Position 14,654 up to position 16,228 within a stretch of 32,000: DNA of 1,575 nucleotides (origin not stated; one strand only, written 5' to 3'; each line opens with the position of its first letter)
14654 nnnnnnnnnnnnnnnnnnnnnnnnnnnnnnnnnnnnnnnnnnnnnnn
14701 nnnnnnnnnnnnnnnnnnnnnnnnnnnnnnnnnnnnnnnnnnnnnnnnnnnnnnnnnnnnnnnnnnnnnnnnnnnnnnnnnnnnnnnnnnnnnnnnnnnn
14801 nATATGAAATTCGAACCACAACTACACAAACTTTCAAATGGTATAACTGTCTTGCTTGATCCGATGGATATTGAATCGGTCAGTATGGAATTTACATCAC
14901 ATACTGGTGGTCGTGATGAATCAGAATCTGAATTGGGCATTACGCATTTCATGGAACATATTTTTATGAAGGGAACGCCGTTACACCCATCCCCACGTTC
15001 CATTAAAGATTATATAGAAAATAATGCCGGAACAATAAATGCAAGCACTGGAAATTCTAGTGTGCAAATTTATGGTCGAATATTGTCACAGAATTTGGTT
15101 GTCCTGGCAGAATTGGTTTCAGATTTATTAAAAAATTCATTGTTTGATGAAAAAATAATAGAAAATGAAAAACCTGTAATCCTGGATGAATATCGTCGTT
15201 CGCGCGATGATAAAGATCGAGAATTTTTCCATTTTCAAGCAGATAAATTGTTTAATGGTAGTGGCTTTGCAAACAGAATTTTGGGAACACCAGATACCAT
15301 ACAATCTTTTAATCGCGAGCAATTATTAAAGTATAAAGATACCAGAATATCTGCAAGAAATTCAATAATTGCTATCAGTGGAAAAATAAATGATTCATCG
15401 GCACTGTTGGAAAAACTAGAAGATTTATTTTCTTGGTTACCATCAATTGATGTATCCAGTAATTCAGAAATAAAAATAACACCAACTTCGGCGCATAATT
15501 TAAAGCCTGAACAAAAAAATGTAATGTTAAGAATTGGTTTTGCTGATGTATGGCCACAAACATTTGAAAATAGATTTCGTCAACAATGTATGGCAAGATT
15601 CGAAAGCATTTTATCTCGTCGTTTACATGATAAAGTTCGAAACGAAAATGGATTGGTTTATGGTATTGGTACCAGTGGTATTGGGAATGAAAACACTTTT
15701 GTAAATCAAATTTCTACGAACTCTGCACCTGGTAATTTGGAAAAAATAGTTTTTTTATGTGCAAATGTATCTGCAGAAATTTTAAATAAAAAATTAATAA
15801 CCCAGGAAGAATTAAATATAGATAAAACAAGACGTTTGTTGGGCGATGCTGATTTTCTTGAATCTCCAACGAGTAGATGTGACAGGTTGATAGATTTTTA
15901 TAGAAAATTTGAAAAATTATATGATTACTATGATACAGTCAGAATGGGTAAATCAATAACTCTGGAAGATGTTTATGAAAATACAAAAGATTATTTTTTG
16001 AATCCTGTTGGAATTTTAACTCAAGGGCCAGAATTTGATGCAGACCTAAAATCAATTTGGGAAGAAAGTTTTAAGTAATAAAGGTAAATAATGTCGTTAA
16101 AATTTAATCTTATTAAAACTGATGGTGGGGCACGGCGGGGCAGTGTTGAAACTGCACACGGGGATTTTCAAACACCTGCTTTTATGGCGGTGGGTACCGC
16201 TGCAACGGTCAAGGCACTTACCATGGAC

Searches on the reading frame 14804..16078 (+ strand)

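Call 20: search_protein_families(library=pfam, proteins=[window:14804-16078:+], max_evalue=0.001)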
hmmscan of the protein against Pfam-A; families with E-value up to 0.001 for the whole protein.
window:14804-16078:+ (424 aa): 2 families
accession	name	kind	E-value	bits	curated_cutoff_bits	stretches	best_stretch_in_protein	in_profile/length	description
PF00675.25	Peptidase_M16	-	1.4e-15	57.9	22.3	1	27-157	14-143/149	Insulinase (Peptidase family M16)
PF05193.26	Peptidase_M16_C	-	2.6e-11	44.2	23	1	168-338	1-175/181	Peptidase M16 inactive domain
